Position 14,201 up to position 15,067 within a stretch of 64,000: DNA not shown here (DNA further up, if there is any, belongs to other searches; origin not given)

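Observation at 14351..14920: Highly divergent paralog of the normally ultra-conserved ribosomal protein RPL12 (uL11)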

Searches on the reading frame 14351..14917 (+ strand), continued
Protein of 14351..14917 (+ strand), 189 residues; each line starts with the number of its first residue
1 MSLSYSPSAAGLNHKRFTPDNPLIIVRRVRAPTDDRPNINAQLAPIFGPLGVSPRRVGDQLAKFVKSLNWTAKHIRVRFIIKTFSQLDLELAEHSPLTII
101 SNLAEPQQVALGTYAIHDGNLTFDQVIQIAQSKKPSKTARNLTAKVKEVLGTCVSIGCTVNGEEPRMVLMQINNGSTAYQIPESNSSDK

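Call 30: find_homologous_proteins(query=P0003, max_evalue=1e-30)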
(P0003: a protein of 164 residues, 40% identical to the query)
Query P0003 (164 aa): 4901 proteins with E <= 1e-30 among 5607 candidates; the best 120 are listed.
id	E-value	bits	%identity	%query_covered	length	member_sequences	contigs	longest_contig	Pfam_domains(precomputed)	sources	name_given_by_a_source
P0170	6.1e-114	395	67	99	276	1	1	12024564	PF03946.20,PF00298.25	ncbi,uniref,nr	ncbi:unnamed protein product [Chrysodeixis includens]|uniref:Large ribosomal subunit protein uL11 n=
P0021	1.1e-113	395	75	84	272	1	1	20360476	PF03946.20,PF00298.25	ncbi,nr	ncbi:60S ribosomal protein L12-like [Populus alba x Populus x berolinensis]|nr:60S ribosomal protein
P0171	4.8e-112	389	69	97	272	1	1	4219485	PF03946.20,PF00298.25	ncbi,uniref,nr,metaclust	ncbi:PREDICTED: 60S ribosomal protein L12-like [Populus euphratica]|uniref:60S ribosomal protein L12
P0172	1.0e-102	359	68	99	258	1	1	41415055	PF03946.20,PF00298.25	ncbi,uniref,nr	ncbi:hypothetical protein C4D60_Mb06t04930 [Musa balbisiana]|uniref:60S ribosomal protein L12 n=1 Ta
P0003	1.7e-98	345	100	100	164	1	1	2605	PF03946.20,PF00298.25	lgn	-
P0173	1.9e-92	326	72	71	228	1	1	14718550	PF03946.20,PF00298.25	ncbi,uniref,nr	ncbi:hypothetical protein SADUNF_Sadunf18G0111200 [Salix dunnii]|uniref:60S ribosomal protein L12 n=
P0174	2.0e-77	277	85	91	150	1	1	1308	PF03946.20,PF00298.25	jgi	jgi:large subunit ribosomal protein L12e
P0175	5.9e-74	266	77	99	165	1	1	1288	PF03946.20,PF00298.25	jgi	jgi:large subunit ribosomal protein L12e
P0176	8.4e-72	259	75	99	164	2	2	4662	PF03946.20,PF00298.25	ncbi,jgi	jgi:large subunit ribosomal protein L12e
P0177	1.1e-71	258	75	99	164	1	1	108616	PF03946.20,PF00298.25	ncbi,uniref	ncbi:ribosomal protein L12 [Acrasis kona]|uniref:Ribosomal protein L12 n=1 Tax=Acrasis kona TaxID=10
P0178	4.5e-70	253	70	99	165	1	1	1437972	PF03946.20,PF00298.25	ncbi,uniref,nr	ncbi:60S ribosomal protein L12 [Cimex lectularius]|uniref:Large ribosomal subunit protein uL11 n=1 T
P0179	5.4e-70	253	74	99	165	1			PF03946.20,PF00298.25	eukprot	eukprot:GEZU01032616.1.p2 GENE.GEZU01032616.1~~GEZU01032616.1.p2 ORF type:complete len:166 (-),score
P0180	1.9e-69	251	74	100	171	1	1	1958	PF03946.20,PF00298.25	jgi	-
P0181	3.1e-69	250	72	99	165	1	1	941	PF03946.20,PF00298.25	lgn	-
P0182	3.2e-69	250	73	99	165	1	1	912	PF03946.20,PF00298.25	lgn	-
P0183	3.9e-69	250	70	99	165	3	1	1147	PF03946.20,PF00298.25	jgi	-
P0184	3.9e-69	250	74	99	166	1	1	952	PF03946.20,PF00298.25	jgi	-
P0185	4.5e-69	250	68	99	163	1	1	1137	PF03946.20,PF00298.25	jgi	-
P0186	6.1e-69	249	70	99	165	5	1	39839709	PF03946.20,PF00298.25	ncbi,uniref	ncbi:hypothetical protein AAG570_008769 [Ranatra chinensis]|uniref:Large ribosomal subunit protein u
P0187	1.0e-68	248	67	99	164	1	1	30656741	PF03946.20,PF00298.25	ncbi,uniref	ncbi:ribosomal protein L12 [Arctopsyche grandis]|uniref:ribosomal protein L12 n=1 Tax=Arctopsyche gr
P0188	1.1e-68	248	70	99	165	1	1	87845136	PF03946.20,PF00298.25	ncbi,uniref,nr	ncbi:60S ribosomal protein L12 [Harmonia axyridis]|uniref:60S ribosomal protein L12 n=1 Tax=Harmonia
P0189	1.3e-68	248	69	99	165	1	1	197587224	PF03946.20,PF00298.25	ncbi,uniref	ncbi:large ribosomal subunit protein uL11 [Periplaneta americana]|uniref:large ribosomal subunit pro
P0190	1.3e-68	248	68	99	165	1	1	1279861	PF03946.20,PF00298.25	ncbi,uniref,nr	ncbi:60S ribosomal protein L12 [Cephus cinctus]|uniref:Large ribosomal subunit protein uL11 n=1 Tax=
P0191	1.6e-68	248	69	99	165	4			PF03946.20,PF00298.25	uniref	uniref:Large ribosomal subunit protein uL11 n=2 Tax=Triatoma infestans TaxID=30076 RepID=A0A023FAJ7_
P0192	1.7e-68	248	68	99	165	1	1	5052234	PF03946.20,PF00298.25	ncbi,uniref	ncbi:large ribosomal subunit protein uL11 [Hetaerina americana]|uniref:large ribosomal subunit prote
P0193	1.8e-68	248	68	99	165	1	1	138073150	PF03946.20,PF00298.25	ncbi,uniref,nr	ncbi:60S ribosomal protein L12 [Ischnura elegans]|uniref:60S ribosomal protein L12 n=1 Tax=Ischnura 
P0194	2.1e-68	247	70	94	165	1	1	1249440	PF03946.20,PF00298.25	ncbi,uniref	ncbi:60S ribosomal protein uL11 [Calcarisporiella thermophila]|uniref:60S ribosomal protein uL11 n=1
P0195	3.1e-68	247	68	99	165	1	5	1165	PF03946.20,PF00298.25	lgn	-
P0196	3.3e-68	247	69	99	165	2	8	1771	PF03946.20,PF00298.25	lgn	-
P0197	3.8e-68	247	70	99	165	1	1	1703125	PF03946.20,PF00298.25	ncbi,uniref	ncbi:60S ribosomal protein uL11 [Calcarisporiella thermophila]|uniref:60S ribosomal protein uL11 n=1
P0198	3.9e-68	247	68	99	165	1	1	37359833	PF03946.20,PF00298.25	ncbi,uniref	ncbi:UNVERIFIED_CONTAM: hypothetical protein PYX00_000720 [Menopon gallinae]|uniref:Large ribosomal 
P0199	4.1e-68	247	68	99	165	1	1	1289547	PF03946.20,PF00298.25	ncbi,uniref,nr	ncbi:hypothetical protein J437_LFUL006902 [Ladona fulva]|uniref:Large ribosomal subunit protein uL11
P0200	4.2e-68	247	68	99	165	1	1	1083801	PF03946.20,PF00298.25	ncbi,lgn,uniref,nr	ncbi:60S ribosomal protein L12 [Cryptotermes secundus]|uniref:Large ribosomal subunit protein uL11 n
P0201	5.2e-68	246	69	99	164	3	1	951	PF03946.20,PF00298.25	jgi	-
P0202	5.5e-68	246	69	99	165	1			PF03946.20,PF00298.25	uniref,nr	uniref:Large ribosomal subunit protein uL11 n=1 Tax=Scarabaeus laticollis TaxID=292456 RepID=Q4GXJ3_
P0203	6.8e-68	246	68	99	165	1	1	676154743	PF03946.20,PF00298.25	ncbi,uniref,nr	ncbi:60S ribosomal protein L12 [Schistocerca gregaria]|uniref:60S ribosomal protein L12 n=1 Tax=Schi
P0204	7.1e-68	246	69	99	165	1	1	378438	PF03946.20,PF00298.25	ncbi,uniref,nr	ncbi:60S ribosomal protein L12, putative [Pediculus humanus corporis]|uniref:Large ribosomal subunit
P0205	7.8e-68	246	68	99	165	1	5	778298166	PF03946.20,PF00298.25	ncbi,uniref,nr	ncbi:60S ribosomal protein L12 [Schistocerca americana]|uniref:60S ribosomal protein L12 n=1 Tax=Sch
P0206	1.0e-67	245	68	99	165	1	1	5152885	PF03946.20,PF00298.25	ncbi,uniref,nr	ncbi:hypothetical protein L9F63_016229 [Diploptera punctata]|uniref:Large ribosomal subunit protein 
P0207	1.0e-67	245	67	99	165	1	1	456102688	PF03946.20,PF00298.25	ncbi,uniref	ncbi:large ribosomal subunit protein uL11 [Anabrus simplex]|uniref:large ribosomal subunit protein u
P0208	1.0e-67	245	67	99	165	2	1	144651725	PF03946.20,PF00298.25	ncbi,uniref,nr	ncbi:unnamed protein product [Nezara viridula]|uniref:Large ribosomal subunit protein uL11 n=1 Tax=N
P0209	1.1e-67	245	68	99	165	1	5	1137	PF03946.20,PF00298.25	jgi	-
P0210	1.1e-67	245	69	99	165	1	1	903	PF03946.20,PF00298.25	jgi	-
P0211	1.2e-67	245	67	99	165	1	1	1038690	PF03946.20,PF00298.25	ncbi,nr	ncbi:60S ribosomal protein L12 [Blattella germanica]|nr:60S ribosomal protein L12 [Blattella germani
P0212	1.3e-67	245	67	99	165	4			PF03946.20,PF00298.25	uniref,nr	uniref:Large ribosomal subunit protein uL11 n=4 Tax=Timema TaxID=61471 RepID=A0A7R9P4L1_TIMCA|nr:unn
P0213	1.3e-67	245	67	99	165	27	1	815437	PF03946.20,PF00298.25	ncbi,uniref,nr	ncbi:60S ribosomal protein L12 isoform X2 [Bombus impatiens]|uniref:Large ribosomal subunit protein 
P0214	1.6e-67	245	70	99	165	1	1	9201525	PF03946.20,PF00298.25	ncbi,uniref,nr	ncbi:60S ribosomal protein L12 [Sitodiplosis mosellana]|uniref:60S ribosomal protein L12 n=1 Tax=Sit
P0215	1.8e-67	244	72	99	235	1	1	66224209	PF03946.20,PF00298.25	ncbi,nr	ncbi:60S ribosomal protein L12 [Trifolium repens]|nr:60S ribosomal protein L12 [Trifolium repens]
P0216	1.9e-67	244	70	99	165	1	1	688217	PF03946.20,PF00298.25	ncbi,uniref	ncbi:60S ribosomal protein uL11 [Calcarisporiella thermophila]|uniref:60S ribosomal protein uL11 n=1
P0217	2.1e-67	244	70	99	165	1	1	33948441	PF03946.20,PF00298.25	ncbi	ncbi:hypothetical protein PGB90_000045 [Kerria lacca]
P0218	2.1e-67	244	68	99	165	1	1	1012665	PF03946.20,PF00298.25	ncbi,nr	ncbi:hypothetical protein B566_EDAN006700 [Ephemera danica]|nr:hypothetical protein B566_EDAN006700 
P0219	2.2e-67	244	71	99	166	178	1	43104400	PF03946.20,PF00298.25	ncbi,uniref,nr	ncbi:hypothetical protein BUALT_Bualt09G0075100 [Buddleja alternifolia]|uniref:60S ribosomal protein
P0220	2.6e-67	244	70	99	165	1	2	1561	PF03946.20,PF00298.25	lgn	-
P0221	2.7e-67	244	70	99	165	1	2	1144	PF03946.20,PF00298.25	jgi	jgi:large subunit ribosomal protein L12e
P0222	3.3e-67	244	67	99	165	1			PF03946.20,PF00298.25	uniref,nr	uniref:Large ribosomal subunit protein uL11 n=1 Tax=Pantala flavescens TaxID=185825 RepID=A0A109NIA8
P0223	3.6e-67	243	67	99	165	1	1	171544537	PF03946.20,PF00298.25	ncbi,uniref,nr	ncbi:hypothetical protein QAD02_000985 [Eretmocerus hayati]|uniref:Uncharacterized protein n=1 Tax=E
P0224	3.8e-67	243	67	99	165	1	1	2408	PF03946.20,PF00298.25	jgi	-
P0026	3.8e-67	243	71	99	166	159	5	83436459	PF03946.20,PF00298.25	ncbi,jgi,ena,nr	ncbi:hypothetical protein GQ55_1G352900 [Panicum hallii var. hallii]|jgi:large subunit ribosomal pro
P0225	3.9e-67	243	69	99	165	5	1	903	PF03946.20,PF00298.25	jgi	-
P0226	4.3e-67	243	69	99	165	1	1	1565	PF03946.20,PF00298.25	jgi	-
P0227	4.5e-67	243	68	99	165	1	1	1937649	PF03946.20,PF00298.25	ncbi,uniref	ncbi:large ribosomal subunit protein uL11 [Euwallacea similis]|uniref:large ribosomal subunit protei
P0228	4.5e-67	243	68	98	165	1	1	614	PF03946.20,PF00298.25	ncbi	-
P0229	5.1e-67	243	69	99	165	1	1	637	PF03946.20,PF00298.25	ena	-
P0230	5.4e-67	243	70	99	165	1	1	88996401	PF03946.20,PF00298.25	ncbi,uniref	ncbi:ribosomal protein L12 [Oratosquilla oratoria]|uniref:ribosomal protein L12 n=1 Tax=Oratosquilla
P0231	5.4e-67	243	66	99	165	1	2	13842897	PF03946.20,PF00298.25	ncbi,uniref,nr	ncbi:hypothetical protein DMN91_010090 [Ooceraea biroi]|uniref:Large ribosomal subunit protein uL11 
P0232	5.8e-67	243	68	99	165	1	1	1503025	PF03946.20,PF00298.25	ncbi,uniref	ncbi:large ribosomal subunit protein uL11 [Euwallacea fornicatus]|uniref:large ribosomal subunit pro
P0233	5.9e-67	243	67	99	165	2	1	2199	PF03946.20,PF00298.25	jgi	-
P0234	6.0e-67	243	67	98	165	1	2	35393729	PF03946.20,PF00298.25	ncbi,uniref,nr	ncbi:60S ribosomal protein L12 [Nasonia vitripennis]|uniref:Large ribosomal subunit protein uL11 n=2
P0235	6.0e-67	243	67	99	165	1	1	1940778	PF03946.20,PF00298.25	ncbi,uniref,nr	ncbi:60S ribosomal protein L12 [Frankliniella fusca]|uniref:Large ribosomal subunit protein uL11 n=2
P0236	7.1e-67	243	67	98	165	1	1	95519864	PF03946.20,PF00298.25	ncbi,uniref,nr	ncbi:60S ribosomal protein L12 [Ctenocephalides felis]|uniref:60S ribosomal protein L12 n=1 Tax=Cten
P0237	7.7e-67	242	68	98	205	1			PF03946.20,PF00298.25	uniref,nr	uniref:Large ribosomal subunit protein uL11 n=1 Tax=Timema tahoe TaxID=61484 RepID=A0A7R9IF83_9NEOP|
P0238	7.9e-67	242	67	99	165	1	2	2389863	PF03946.20,PF00298.25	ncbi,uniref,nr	ncbi:60S ribosomal protein L12 [Trichogramma pretiosum]|uniref:Large ribosomal subunit protein uL11 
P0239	8.0e-67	242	68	99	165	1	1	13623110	PF03946.20,PF00298.25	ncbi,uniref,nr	ncbi:60S ribosomal protein L12 [Contarinia nasturtii]|uniref:60S ribosomal protein L12 n=1 Tax=Conta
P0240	8.3e-67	242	67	99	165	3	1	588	PF03946.20,PF00298.25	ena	-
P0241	8.5e-67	242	66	99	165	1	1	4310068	PF03946.20,PF00298.25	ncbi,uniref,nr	ncbi:60S ribosomal protein L12 [Formica exsecta]|uniref:60S ribosomal protein L12 n=1 Tax=Formica ex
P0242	8.5e-67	242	66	99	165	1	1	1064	PF03946.20,PF00298.25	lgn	-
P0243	9.4e-67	242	66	99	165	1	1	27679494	PF03946.20,PF00298.25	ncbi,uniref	ncbi:ribosomal protein L12 [Andrena cerasifolii]|uniref:ribosomal protein L12 n=1 Tax=Andrena cerasi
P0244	9.7e-67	242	67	99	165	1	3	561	PF03946.20,PF00298.25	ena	-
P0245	1.0e-66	242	66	99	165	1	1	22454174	PF03946.20,PF00298.25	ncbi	ncbi:Large ribosomal subunit protein uL11 [Formica fusca]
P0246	1.0e-66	242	66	99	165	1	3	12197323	PF03946.20,PF00298.25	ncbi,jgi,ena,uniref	ncbi:unnamed protein product [Lasius platythorax]|jgi:large subunit ribosomal protein L12e|uniref:La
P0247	1.0e-66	242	68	98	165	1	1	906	PF03946.20,PF00298.25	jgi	-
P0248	1.0e-66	242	67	99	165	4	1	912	PF03946.20,PF00298.25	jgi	-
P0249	1.1e-66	242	67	99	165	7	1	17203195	PF03946.20,PF00298.25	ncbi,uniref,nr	ncbi:60S ribosomal protein L12 [Thrips palmi]|uniref:Large ribosomal subunit protein uL11 n=1 Tax=Th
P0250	1.1e-66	242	67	99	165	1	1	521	PF03946.20,PF00298.25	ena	-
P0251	1.1e-66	242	67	99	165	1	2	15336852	PF03946.20,PF00298.25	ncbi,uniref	ncbi:60S ribosomal protein L12 [Polyplax serrata]|uniref:Large ribosomal subunit protein uL11 n=1 Ta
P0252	1.1e-66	242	68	99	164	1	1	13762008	PF03946.20,PF00298.25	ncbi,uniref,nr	ncbi:unnamed protein product [Danaus chrysippus]|uniref:Large ribosomal subunit protein uL11 n=1 Tax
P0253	1.1e-66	242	68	99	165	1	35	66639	PF03946.20,PF00298.25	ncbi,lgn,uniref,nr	ncbi:60S ribosomal protein L12 [Aphis craccivora]|uniref:Large ribosomal subunit protein uL11 n=1 Ta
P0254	1.2e-66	242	67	99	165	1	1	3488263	PF03946.20,PF00298.25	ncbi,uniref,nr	ncbi:60S ribosomal protein L12-like [Uloborus diversus]|uniref:60S ribosomal protein L12-like n=1 Ta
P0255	1.2e-66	242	67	99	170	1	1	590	PF03946.20,PF00298.25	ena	-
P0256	1.2e-66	242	67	99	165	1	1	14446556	PF03946.20,PF00298.25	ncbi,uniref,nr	ncbi:60S ribosomal protein L12 [Condylostylus longicornis]|uniref:60S ribosomal protein L12 n=1 Tax=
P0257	1.3e-66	242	70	99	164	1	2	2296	PF03946.20,PF00298.25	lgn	-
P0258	1.3e-66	242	71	99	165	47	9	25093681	PF03946.20,PF00298.25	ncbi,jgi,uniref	ncbi:unnamed protein product [Sphagnum troendelagicum]|jgi:large subunit ribosomal protein L12e|unir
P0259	1.3e-66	242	69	99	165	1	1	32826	PF03946.20,PF00298.25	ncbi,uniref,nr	ncbi:4122_t:CDS:2 [Ambispora gerdemannii]|uniref:4122_t:CDS:1 n=1 Tax=Ambispora gerdemannii TaxID=14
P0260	1.5e-66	241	71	99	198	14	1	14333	PF03946.20,PF00298.25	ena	-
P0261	1.5e-66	241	67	99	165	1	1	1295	PF03946.20,PF00298.25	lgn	-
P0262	1.7e-66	241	66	99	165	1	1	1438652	PF03946.20,PF00298.25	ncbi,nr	ncbi:hypothetical protein FQA39_LY10493 [Lamprigera yunnana]|nr:hypothetical protein FQA39_LY10493 [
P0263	1.8e-66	241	69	99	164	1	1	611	PF03946.20,PF00298.25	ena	-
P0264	1.8e-66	241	66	99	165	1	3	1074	PF03946.20,PF00298.25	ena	-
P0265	1.9e-66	241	67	99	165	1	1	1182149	PF03946.20,PF00298.25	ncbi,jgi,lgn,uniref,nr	ncbi:60S ribosomal protein L12 [Sipha flava]|uniref:Large ribosomal subunit protein uL11 n=1 Tax=Sip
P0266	1.9e-66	241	72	99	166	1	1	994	PF03946.20,PF00298.25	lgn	-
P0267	2.0e-66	241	67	99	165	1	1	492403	PF03946.20,PF00298.25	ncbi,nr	ncbi:GSCOCG00009266001-RA-CDS [Cotesia congregata]|nr:GSCOCG00009266001-RA-CDS [Cotesia congregata]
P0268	2.0e-66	241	68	99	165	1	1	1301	PF03946.20,PF00298.25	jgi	-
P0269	2.0e-66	241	66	99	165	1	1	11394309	PF03946.20,PF00298.25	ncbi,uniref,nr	ncbi:unnamed protein product [Phyllotreta striolata]|uniref:Large ribosomal subunit protein uL11 n=1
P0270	2.1e-66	241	67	99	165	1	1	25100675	PF03946.20,PF00298.25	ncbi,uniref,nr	ncbi:60S ribosomal protein L12 [Venturia canescens]|uniref:60S ribosomal protein L12 n=1 Tax=Venturi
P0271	2.1e-66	241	67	99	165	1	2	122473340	PF03946.20,PF00298.25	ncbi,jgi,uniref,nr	ncbi:PREDICTED: 60S ribosomal protein L12 [Diuraphis noxia]|jgi:large subunit ribosomal protein L12e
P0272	2.2e-66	241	69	99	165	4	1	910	PF03946.20,PF00298.25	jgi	-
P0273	2.2e-66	241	71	99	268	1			PF03946.20,PF00298.25,PF00685.34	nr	nr:unnamed protein product [Digitaria exilis]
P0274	2.2e-66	241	67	99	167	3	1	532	PF03946.20,PF00298.25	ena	-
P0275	2.2e-66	241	67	99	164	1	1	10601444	PF03946.20,PF00298.25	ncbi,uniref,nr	ncbi:60S ribosomal protein L12 [Plutella xylostella]|uniref:60S ribosomal protein L12 n=1 Tax=Plutel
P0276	2.2e-66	241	70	99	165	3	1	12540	PF03946.20,PF00298.25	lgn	-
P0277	2.3e-66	241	71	99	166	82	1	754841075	PF03946.20,PF00298.25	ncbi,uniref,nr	ncbi:large ribosomal subunit protein uL11 [Cryptomeria japonica]|uniref:large ribosomal subunit prot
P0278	2.3e-66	241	67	98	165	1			PF03946.20,PF00298.25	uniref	uniref:Large ribosomal subunit protein uL11 n=1 Tax=Xenopsylla cheopis TaxID=163159 RepID=A0A6M2DJ14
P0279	2.4e-66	241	67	99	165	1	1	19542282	PF03946.20,PF00298.25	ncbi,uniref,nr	ncbi:60S ribosomal protein L12 [Folsomia candida]|uniref:Large ribosomal subunit protein uL11 n=1 Ta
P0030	2.5e-66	241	71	99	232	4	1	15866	PF03946.20,PF00298.25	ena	-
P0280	2.5e-66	241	71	97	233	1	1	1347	PF03946.20,PF00298.25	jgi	jgi:large subunit ribosomal protein L12e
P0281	2.8e-66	241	67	99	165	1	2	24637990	PF03946.20,PF00298.25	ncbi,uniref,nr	ncbi:60S ribosomal protein L12 [Microplitis mediator]|uniref:60S ribosomal protein L12 n=1 Tax=Micro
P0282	2.8e-66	241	68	99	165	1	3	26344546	PF03946.20,PF00298.25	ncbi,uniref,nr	ncbi:hypothetical protein PV325_000827 [Microctonus aethiopoides]|uniref:Large ribosomal subunit pro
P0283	2.8e-66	241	67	99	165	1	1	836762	PF03946.20,PF00298.25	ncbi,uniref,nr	ncbi:Ribosomal protein L11/L12,Ribosomal protein L11, conserved site,Ribosomal protein L11, C-termin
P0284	2.9e-66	241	66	99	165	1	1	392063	PF03946.20,PF00298.25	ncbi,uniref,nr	ncbi:PREDICTED: 60S ribosomal protein L12 [Nicrophorus vespilloides]|uniref:Large ribosomal subunit 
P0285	2.9e-66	241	68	99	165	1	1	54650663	PF03946.20,PF00298.25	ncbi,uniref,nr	ncbi:60S ribosomal protein L12 [Coccinella septempunctata]|uniref:60S ribosomal protein L12 n=1 Tax=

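Call 31: predict_structure(protein=window:14351-14917:+)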
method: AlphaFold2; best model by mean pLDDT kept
length: 189 residues; sequences in the alignment: 1
mean_pLDDT: 39.8   pTM: 0.31
mean pLDDT of the five models: 39.8, 36.4, 34.8, 31.8, 29.3
residues with pLDDT >= 90: 0; 70-90: 0; 50-70: 49; < 50: 140
segments of 3 or more residues with pLDDT < 50: 1-36, 48-55, 69-130, 155-163, 174-189
pLDDT, mean of each block of 10 residues (from residue 1): 27 32 37 45 50 49 51 37 28 27 25 29 46 53 53 46 49 40 30
secondary structure, 60 per line:
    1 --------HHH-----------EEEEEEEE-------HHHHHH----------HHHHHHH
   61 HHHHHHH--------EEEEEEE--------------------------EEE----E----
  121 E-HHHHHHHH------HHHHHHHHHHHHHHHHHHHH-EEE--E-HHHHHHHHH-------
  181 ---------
elements in order: E23-30 H38-43 H54-67 E76-82 E109-111 H123-130 H137-156 E158-160 H165-173

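Call 32: list_cluster_members(proteins=[P0174, P0175, P0176, P0179, P0180, P0181, P0182, P0184, P0177, P0185])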
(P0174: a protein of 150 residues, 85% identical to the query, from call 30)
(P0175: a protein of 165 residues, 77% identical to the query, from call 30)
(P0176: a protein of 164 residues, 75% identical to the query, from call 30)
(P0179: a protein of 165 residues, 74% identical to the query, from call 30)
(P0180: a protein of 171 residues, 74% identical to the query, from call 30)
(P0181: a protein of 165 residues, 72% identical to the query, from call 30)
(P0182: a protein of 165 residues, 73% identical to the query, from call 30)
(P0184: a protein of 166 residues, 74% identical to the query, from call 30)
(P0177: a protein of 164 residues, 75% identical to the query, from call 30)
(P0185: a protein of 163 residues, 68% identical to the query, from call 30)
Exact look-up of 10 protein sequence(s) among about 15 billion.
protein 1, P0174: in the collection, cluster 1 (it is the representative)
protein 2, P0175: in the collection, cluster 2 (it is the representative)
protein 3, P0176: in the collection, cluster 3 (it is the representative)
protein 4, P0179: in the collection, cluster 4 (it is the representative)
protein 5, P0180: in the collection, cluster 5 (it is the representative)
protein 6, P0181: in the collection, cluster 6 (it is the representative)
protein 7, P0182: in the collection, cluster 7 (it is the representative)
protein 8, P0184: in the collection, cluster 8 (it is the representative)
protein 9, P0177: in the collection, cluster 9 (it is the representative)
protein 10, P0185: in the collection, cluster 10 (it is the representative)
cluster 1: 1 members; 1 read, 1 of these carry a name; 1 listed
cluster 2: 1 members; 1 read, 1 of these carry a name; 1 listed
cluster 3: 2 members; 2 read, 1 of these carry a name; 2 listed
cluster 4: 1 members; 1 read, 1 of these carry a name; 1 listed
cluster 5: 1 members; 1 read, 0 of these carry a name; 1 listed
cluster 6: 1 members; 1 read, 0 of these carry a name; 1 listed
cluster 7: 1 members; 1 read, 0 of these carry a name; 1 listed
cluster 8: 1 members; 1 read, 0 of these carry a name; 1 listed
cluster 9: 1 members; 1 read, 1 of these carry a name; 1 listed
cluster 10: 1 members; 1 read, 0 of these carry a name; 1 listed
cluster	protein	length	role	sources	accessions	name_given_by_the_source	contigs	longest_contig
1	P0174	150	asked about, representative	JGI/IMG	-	large subunit ribosomal protein L12e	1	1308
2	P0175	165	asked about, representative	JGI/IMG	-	large subunit ribosomal protein L12e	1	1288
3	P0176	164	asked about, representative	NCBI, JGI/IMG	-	large subunit ribosomal protein L12e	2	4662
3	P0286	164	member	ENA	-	-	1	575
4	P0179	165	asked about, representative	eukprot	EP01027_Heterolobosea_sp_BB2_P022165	GEZU01032616.1.p2 GENE.GEZU01032616.1~~GEZU01032616.1.p2 ORF type:complete len:166 ...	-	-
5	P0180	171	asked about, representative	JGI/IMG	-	-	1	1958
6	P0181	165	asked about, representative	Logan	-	-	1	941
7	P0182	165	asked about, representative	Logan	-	-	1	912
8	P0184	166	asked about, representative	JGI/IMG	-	-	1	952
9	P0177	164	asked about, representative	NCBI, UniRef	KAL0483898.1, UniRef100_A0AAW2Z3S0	ribosomal protein L12 [Acrasis kona] | Ribosomal protein L12 n=1 Tax=Acrasis kona TaxID=1008807 RepID=A0AAW2Z3S0_9EUKA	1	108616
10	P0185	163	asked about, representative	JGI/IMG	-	-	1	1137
